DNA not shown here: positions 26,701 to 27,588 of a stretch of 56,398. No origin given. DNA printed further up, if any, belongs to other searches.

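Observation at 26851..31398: PspA-like coiled-coil, NfeD-like, flotillin and a small membrane protein arranged as one membrane-microdomain/envelope-stress module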

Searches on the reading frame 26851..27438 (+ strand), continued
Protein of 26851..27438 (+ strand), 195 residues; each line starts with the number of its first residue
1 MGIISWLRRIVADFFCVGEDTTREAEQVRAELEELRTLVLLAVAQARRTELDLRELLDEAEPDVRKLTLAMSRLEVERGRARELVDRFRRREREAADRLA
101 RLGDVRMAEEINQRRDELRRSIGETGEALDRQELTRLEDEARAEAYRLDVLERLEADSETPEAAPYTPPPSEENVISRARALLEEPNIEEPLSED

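Call 53: search_protein_families(library=pfam, alignment_id=A3, max_evalue=1)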
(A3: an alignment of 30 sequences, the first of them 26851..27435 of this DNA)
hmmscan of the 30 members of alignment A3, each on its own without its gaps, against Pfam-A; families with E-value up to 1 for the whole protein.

A. member 1, window:26851-27435:+ (195 aa): 1 family
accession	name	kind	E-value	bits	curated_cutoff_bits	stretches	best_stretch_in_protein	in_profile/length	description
PF24729.2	Acb2_Tad1_hairpin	-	0.17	12.6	27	1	43-75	13-46/58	Acb2/Tad1, hairpin domain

B. families by the number of members that match (of 30 scanned): 30 families (the first 25 are shown)
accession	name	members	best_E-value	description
PF23020.1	PEX14-like_2nd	4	0.051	Peroxisomal membrane protein PEX14-like, central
PF24568.1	CC_PcsB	2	0.07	Peptidoglycan hydrolase PcsB, coiled-coil domain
PF14362.11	DUF4407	1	0.00097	Domain of unknown function (DUF4407)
PF05852.16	DUF848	1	0.0042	Gammaherpesvirus protein of unknown function (DUF848)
PF12464.13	Mac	1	0.0078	Maltose acetyltransferase hexapeptide capping motif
PF18074.6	PriA_C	1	0.016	Primosomal protein N C-terminal domain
PF11846.14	Wzy_C_2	1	0.034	Virulence factor membrane-bound polymerase, C-terminal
PF25600.1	TRIM_CC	1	0.038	TRIM protein coiled-coil region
PF24622.1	TMP_4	1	0.045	Tape measure protein domain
PF07369.16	DUF1488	1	0.046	Protein of unknown function (DUF1488)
PF16746.10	BAR_3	1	0.058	BAR domain of APPL family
PF14688.11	DUF4461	1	0.062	Domain of unknown function (DUF4461)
PF08647.16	BRE1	1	0.076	BRE1 E3 ubiquitin ligase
PF15341.11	SLX9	1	0.088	Ribosome biogenesis protein SLX9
PF07200.18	Mod_r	1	0.09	Modifier of rudimentary (Mod(r)) protein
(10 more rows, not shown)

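Call 68: search_protein_families(library=padloc, proteins=[window:26851-27438:+], max_evalue=0.01)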
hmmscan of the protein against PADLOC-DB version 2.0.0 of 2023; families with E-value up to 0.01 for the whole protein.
window:26851-27438:+ (195 aa): 0 families
